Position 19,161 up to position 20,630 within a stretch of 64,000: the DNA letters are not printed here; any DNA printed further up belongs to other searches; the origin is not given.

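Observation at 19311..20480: Orphan beta-class DNA methyltransferase fused to an HNH nuclease, carried as IS cargo with no separate restriction endonuclease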

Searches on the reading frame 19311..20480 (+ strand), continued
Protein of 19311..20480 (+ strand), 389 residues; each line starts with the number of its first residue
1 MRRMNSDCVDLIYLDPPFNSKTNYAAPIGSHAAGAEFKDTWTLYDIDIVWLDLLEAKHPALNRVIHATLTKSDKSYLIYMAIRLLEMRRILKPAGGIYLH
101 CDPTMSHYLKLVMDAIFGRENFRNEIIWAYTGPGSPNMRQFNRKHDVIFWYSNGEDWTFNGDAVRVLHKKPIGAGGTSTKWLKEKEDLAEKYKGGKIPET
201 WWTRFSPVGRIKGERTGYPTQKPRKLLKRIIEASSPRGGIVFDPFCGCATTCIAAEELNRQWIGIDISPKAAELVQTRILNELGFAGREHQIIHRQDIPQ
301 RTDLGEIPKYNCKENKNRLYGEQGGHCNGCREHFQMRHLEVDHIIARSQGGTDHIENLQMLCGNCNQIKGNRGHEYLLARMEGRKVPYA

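Call 9: find_encoding_contigs(protein=P0001, flank=10000, max_places=3)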
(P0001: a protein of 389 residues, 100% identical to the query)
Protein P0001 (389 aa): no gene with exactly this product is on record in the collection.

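Call 14: find_encoding_contigs(protein=P0010, flank=8000, max_places=2)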
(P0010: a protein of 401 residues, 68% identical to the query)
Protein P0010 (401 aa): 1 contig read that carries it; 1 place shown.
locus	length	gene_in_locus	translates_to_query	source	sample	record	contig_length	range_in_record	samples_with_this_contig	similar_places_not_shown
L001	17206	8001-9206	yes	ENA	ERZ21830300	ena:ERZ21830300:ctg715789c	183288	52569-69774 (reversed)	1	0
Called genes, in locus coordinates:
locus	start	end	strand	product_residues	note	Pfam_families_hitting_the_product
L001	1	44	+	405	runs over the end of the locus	-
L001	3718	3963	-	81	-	-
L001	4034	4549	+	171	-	-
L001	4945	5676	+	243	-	PF10544:T5orf172, PF13455:MUG113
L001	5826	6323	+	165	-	-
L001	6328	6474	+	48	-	-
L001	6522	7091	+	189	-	-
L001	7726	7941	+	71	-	PF26004:COLEC12 (weak)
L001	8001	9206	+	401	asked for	PF01555:N6_N4_Mtase, PF01844:HNH, PF14279:HNH_5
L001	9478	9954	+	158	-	PF01797:Y1_Tnp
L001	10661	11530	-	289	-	-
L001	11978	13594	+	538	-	PF00404:Dockerin_1, PF03712:Cu2_monoox_C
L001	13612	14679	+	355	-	PF16868:NMT1_3, PF09084:NMT1 (faint)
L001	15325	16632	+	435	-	PF01051:Rep3_N, PF21205:Rep3_C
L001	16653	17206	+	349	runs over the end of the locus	PF00404:Dockerin_1 (weak)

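Call 15: find_encoding_contigs(protein=P0020, flank=8000, max_places=2)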
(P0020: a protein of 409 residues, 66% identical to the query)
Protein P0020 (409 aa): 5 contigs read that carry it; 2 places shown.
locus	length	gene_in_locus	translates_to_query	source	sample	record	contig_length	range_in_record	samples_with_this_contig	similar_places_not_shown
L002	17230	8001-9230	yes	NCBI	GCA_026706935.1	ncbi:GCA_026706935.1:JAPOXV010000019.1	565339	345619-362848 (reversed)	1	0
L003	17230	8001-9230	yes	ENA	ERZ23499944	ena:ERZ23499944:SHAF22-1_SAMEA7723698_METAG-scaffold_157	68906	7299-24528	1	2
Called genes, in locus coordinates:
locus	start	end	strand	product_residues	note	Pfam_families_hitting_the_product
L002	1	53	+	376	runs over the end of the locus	PF12704:MacB_PCD, PF02687:FtsX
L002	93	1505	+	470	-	PF01554:MatE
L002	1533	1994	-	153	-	PF03358:FMN_red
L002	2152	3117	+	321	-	PF00676:E1_dh, PF02775:TPP_enzyme_C (weak), PF00456:Transketolase_N (weak)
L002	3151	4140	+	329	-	PF02779:Transket_pyr, PF02780:Transketolase_C, PF17147:PFOR_II (faint)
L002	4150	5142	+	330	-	PF01513:NAD_kinase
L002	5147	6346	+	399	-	PF00364:Biotin_lipoyl, PF02817:E3_binding, PF00198:2-oxoacid_dh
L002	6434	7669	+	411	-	PF00291:PALP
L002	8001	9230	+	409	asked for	PF01555:N6_N4_Mtase, PF01844:HNH, PF14279:HNH_5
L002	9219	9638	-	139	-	-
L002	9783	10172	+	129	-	-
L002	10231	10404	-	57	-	-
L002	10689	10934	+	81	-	-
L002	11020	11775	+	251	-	PF01073:3Beta_HSD, PF01370:Epimerase, PF02719:Polysacc_synt_2 (faint), PF04321:RmlD_sub_bind (weak), PF16363:GDP_Man_Dehyd (weak), PF07993:NAD_binding_4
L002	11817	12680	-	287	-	PF00296:Bac_luciferase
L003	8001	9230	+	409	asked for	PF01555:N6_N4_Mtase, PF01844:HNH, PF14279:HNH_5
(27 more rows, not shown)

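Call 17: search_solved_structures(query=window:19311-20480:+, max_evalue=0.001, show_alignments=2)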
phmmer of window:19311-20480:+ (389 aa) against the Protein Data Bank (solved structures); distinct sequences matched with E-value up to 0.001: 16.
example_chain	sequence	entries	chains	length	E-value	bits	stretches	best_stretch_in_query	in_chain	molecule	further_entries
9c3u_A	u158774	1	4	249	7.6e-18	68.1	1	90-278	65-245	Methyltransferase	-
8urk_A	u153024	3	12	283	9.3e-18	67.8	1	90-279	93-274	Methyltransferase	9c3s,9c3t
1eg2_A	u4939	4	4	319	4.5e-15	59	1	121-279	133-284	MODIFICATION METHYLASE RSRI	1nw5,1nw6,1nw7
1nw8_A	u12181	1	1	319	4.8e-15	58.9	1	121-279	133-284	MODIFICATION METHYLASE RSRI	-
6pbd_A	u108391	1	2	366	5.2e-15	58.8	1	210-329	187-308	Modification methylase CcrMI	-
1g60_A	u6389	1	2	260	1.5e-13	53.9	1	120-273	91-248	Adenine-specific Methyltransferase MboIIA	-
8s9m_A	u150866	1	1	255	5.5e-10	42.2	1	208-280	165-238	DNA cytosine-N4 methyltransferase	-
8s9n_A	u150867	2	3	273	7.2e-10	41.8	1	208-280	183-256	DNA cytosine-N4 methyltransferase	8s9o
2zie_A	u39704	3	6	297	5.1e-08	35.7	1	195-283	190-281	Putative modification methylase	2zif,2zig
5hek_A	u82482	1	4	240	1.3e-07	34.4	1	213-274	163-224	Adenine specific DNA methyltransferase (DpnA)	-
5hfj_A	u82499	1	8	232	1.5e-07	34.2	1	213-270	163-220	Adenine specific DNA methyltransferase (DpnA)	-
6k0w_B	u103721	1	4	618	1.7e-07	34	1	5-159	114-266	Adenine specific DNA methyltransferase (Mod)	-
4zcf_A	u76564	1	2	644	2.6e-07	33.4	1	7-156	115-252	Restriction endonuclease EcoP15I, modification subunit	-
7dsu_A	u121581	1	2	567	1.6e-06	30.8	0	79-134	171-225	Mbo45V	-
8d2k_A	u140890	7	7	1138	1.3e-05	27.8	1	324-373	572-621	CRISPR-associated endonuclease, Csn1 family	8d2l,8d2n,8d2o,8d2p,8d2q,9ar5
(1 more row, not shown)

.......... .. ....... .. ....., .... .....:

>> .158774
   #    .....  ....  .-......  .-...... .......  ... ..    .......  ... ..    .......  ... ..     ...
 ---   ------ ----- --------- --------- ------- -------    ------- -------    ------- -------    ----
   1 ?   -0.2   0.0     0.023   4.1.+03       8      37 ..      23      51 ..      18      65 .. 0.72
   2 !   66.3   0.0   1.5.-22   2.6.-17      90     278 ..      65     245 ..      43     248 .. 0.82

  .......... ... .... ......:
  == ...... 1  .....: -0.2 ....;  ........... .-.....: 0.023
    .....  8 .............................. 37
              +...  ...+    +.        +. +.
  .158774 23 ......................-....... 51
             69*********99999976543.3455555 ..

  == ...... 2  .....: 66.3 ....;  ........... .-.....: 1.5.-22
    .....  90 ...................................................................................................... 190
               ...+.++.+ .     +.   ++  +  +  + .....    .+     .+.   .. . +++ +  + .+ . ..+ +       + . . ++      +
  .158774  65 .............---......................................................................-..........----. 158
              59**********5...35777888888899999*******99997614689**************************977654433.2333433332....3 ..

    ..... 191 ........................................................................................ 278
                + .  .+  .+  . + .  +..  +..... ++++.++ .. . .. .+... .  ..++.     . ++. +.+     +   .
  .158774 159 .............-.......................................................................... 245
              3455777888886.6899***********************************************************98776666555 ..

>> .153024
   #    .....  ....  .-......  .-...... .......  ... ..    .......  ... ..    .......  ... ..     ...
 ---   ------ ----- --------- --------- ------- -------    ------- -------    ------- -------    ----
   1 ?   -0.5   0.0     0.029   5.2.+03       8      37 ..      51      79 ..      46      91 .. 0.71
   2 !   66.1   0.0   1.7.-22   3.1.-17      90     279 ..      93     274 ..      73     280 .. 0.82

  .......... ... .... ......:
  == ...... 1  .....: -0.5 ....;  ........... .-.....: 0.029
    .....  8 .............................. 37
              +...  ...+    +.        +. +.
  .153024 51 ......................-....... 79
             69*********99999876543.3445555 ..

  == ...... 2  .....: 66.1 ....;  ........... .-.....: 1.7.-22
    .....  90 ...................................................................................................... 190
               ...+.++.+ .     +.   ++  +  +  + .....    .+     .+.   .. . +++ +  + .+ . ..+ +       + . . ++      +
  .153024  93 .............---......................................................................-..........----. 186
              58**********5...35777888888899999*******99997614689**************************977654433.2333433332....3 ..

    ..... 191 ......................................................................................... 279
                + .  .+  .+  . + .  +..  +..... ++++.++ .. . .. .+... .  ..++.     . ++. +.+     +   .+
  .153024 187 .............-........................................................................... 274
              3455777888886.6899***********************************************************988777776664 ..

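Call 18: find_encoding_contigs(protein=P0014, flank=8000, max_places=2)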
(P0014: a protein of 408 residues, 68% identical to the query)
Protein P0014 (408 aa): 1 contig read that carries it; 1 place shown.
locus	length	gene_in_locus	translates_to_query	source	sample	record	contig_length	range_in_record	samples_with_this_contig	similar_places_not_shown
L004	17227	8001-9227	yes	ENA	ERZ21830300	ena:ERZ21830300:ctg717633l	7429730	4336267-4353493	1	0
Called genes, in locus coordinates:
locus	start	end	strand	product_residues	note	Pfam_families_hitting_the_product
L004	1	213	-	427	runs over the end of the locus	PF01946:Thi4 (weak), PF00890:FAD_binding_2 (faint), PF01266:DAO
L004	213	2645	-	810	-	PF01266:DAO, PF13738:Pyr_redox_3 (faint), PF16350:FAO_M, PF01571:GCV_T, PF08669:GCV_T_C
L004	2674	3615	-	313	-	-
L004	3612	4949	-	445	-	PF01571:GCV_T, PF08669:GCV_T_C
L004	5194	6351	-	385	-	PF13173:AAA_14, PF13635:DUF4143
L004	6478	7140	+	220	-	-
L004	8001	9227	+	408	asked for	PF01555:N6_N4_Mtase, PF01844:HNH, PF14279:HNH_5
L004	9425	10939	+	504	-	-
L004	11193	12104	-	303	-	PF19614:DUF6119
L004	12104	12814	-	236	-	PF19614:DUF6119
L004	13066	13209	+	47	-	-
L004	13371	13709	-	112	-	-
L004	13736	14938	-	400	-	PF04754:Transposase_31 (faint)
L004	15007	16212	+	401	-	PF13191:AAA_16, PF13401:AAA_22 (weak)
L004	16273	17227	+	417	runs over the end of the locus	PF00296:Bac_luciferase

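Call 19: find_encoding_contigs(protein=P0044, flank=8000, max_places=2)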
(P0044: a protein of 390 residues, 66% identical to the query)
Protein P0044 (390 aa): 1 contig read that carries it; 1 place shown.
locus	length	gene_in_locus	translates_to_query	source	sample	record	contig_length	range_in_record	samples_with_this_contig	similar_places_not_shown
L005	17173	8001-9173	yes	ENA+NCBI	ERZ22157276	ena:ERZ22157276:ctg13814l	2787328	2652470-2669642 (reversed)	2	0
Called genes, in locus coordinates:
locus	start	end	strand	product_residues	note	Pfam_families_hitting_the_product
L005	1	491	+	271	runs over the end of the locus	PF00510:COX3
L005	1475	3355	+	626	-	PF02518:HATPase_c (weak), PF13589:HATPase_c_3, PF00183:HSP90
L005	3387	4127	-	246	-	PF06764:DUF1223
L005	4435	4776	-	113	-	PF03960:ArsC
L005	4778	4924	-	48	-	-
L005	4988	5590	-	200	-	PF02631:RecX_HTH2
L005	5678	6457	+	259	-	PF01061:ABC2_membrane, PF12698:ABC2_membrane_3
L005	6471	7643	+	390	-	-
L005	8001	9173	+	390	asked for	PF01555:N6_N4_Mtase, PF01844:HNH, PF14279:HNH_5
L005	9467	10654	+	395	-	PF00202:Aminotran_3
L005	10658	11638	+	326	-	PF02729:OTCace_N, PF00185:OTCace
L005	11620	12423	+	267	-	PF24553:Rv0428c_C, PF00583:Acetyltransf_1, PF13673:Acetyltransf_10 (weak), PF13508:Acetyltransf_7, PF08445:FR47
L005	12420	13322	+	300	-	PF01430:HSP33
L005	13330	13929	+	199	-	-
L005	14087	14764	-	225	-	-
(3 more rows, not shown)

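Call 22: search_dna_similar(query=window:19311-20480:+, collection=phages, mode=protein, max_rows=15)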
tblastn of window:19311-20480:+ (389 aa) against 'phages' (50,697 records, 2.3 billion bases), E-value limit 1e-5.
Records with a match: 356; places in all: 367; records where one place covers at least 80% of the query: 3.
Best place of each record, by identity: <60% 356.
By first word of the organism name: Staphylococcus 51; Mycobacterium 47; Gordonia 34; Campylobacter 31; Synechococcus 26; Streptomyces 22; Streptococcus 17; Flavobacterium 16; Vibrio 16; Lactococcus 10; and 38 more.
By host as written in the record: - 38; Mycobacterium smegmatis mc2 155 29; Gordonia terrae 3612 27; Staphylococcus aureus 19; Synechococcus sp. 19; Streptomyces lividans JI 1326 15; Campylobacter jejuni NCTC12662 14; Campylobacter jejuni 11; and 95 more.
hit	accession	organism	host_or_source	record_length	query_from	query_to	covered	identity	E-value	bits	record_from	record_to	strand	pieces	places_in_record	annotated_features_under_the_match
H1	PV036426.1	Acutalibacteraceae phage NatCom_11578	Acutalibacteraceae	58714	9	280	70%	40.6%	2e-46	176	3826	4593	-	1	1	DNA methyltransferase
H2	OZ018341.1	Marinitoga phage MPV1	-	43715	2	294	75%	37.4%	4e-57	207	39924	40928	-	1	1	DNA methyltransferase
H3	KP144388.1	Geobacillus virus E3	failed fermentation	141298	1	385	99%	28.1%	3e-29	125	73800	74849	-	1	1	putative DNA-cytosine methyltransferase | putative methyltransferase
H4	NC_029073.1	Geobacillus virus E3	failed fermentation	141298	1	385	99%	28.1%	3e-29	125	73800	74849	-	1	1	DNA methyltransferase (x2)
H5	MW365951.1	Streptomyces phage Hippo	Streptomyces lividans JI 1326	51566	7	289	73%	36.4%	1e-59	214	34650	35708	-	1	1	48: methyltransferase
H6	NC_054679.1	Streptomyces phage Werner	Streptomyces lividans JI 1326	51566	7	289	73%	36.4%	1e-59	214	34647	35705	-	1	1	48: DNA methyltransferase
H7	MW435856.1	Streptomyces phage Werner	Streptomyces lividans JI 1326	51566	7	289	73%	36.4%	1e-59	214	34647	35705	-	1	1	48: methyltransferase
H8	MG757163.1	Streptomyces phage OzzyJ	Streptomyces lividans JI1326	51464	8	289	72%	35.4%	7e-53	194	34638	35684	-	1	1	DNA methylase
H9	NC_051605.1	Mycobacterium phage Amgine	Mycobacterium smegmatis mc2 155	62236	2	299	77%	33.5%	1e-48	182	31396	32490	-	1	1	37: methyltransferase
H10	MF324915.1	Mycobacterium phage Amgine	Mycobacterium smegmatis mc2 155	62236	2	299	77%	33.5%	1e-48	182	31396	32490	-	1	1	37: DNA methylase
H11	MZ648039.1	Streptomyces phage RedBear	Streptomyces lividans JI 1326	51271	8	289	72%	35.1%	6e-53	195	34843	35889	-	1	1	49: methyltransferase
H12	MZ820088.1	Streptomyces phage Katalie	Streptomyces lividans JI 1326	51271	8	289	72%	35.1%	6e-53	195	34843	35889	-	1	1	48: methyltransferase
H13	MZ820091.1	Streptomyces phage South40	Streptomyces lividans JI 1326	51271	8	289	72%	35.1%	6e-53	195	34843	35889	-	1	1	48: methyltransferase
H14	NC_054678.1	Streptomyces phage Yasdnil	Streptomyces griseus ATCC 10137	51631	7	284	71%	35.2%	6e-53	194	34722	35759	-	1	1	48: DNA methyltransferase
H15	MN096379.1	Streptomyces phage Yasdnil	Streptomyces griseus ATCC 10137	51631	7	284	71%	35.2%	6e-53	194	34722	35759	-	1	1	48: DNA methylase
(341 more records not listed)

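Call 23: search_dna_similar(query=window:19311-20480:+, collection=plasmids, mode=protein, max_rows=15)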
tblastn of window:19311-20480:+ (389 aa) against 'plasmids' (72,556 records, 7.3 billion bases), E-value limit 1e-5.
Records with a match: 2382; places in all: 2431; records where one place covers at least 80% of the query: 6.
Best place of each record, by identity: <60% 2382.
By first word of the organism name: Klebsiella 1735; Enterobacter 111; Escherichia 71; Serratia 55; Raoultella 36; Burkholderia 32; Acinetobacter 31; Pantoea 25; Salmonella 22; Citrobacter 20; and 109 more.
By predicted mobility (MOB-suite, as given by PLSDB): conjugative 1444; non-mobilizable 560; mobilizable 378.
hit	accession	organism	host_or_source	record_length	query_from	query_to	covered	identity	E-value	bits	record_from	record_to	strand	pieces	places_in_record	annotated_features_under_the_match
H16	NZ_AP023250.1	Mesorhizobium sp. 131-2-5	Lotus japonicus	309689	4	324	83%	35.5%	8e-50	187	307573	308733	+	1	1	site-specific DNA-methyltransferase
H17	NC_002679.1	Mesorhizobium japonicum MAFF 303099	-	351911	4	324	83%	35.5%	8e-50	187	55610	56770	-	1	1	site-specific DNA-methyltransferase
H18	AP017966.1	Candidatus Megaera polyxenophila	-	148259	2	290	74%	39.1%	3e-60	217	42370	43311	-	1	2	adenine specific DNA methylase Mod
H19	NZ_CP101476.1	Cellulosimicrobium cellulans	water,poultry farm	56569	4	284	61%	46.0%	1e-28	215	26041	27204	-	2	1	DNA methyltransferase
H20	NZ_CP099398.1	Rhizobium sp. Pop5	Phaseolus vulgaris,Cell culture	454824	1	329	85%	33.2%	2e-52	194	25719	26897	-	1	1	DNA methyltransferase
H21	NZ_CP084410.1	Sphingobium sp. CFD-2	cell culture,soil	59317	9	281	70%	38.7%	4e-51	191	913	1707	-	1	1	none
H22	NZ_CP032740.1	Enterococcus casseliflavus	Homo sapiens,bile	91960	1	280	72%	36.6%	1e-36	148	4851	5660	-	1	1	site-specific DNA-methyltransferase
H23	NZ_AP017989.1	Aminobacter sp. SS-2016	Lotus japoicus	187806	11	280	69%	37.7%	1e-38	154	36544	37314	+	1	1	site-specific DNA-methyltransferase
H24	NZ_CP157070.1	Nitrosomonas europaea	cell culture,river sludge effuent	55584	9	280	70%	36.9%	2e-42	166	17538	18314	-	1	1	site-specific DNA-methyltransferase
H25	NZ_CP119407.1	Limosilactobacillus fermentum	-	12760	6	280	71%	36.1%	5e-43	167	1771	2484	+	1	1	site-specific DNA-methyltransferase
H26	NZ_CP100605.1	Bradyrhizobium sp. Ash2021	-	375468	4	279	71%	35.4%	2e-41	163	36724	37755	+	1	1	DNA methyltransferase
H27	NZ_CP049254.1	Microbacterium amylolyticum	cell culture,soil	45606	1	284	73%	32.8%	1e-47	181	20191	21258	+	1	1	DNA methyltransferase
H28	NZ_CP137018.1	Sinorhizobium fredii GR64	Phaseolus vulgaris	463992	6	283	52%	45.3%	2e-22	187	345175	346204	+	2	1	site-specific DNA-methyltransferase | DNA methyltransferase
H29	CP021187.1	Rhizorhabdus wittichii DC-6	activated sludge of a wastewater ...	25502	9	282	70%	32.9%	4e-39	156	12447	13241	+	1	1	site-specific DNA-methyltransferase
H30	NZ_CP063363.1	Xanthobacter dioxanivorans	pure culture,active sludge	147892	9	282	70%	32.9%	4e-39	156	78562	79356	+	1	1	DNA methyltransferase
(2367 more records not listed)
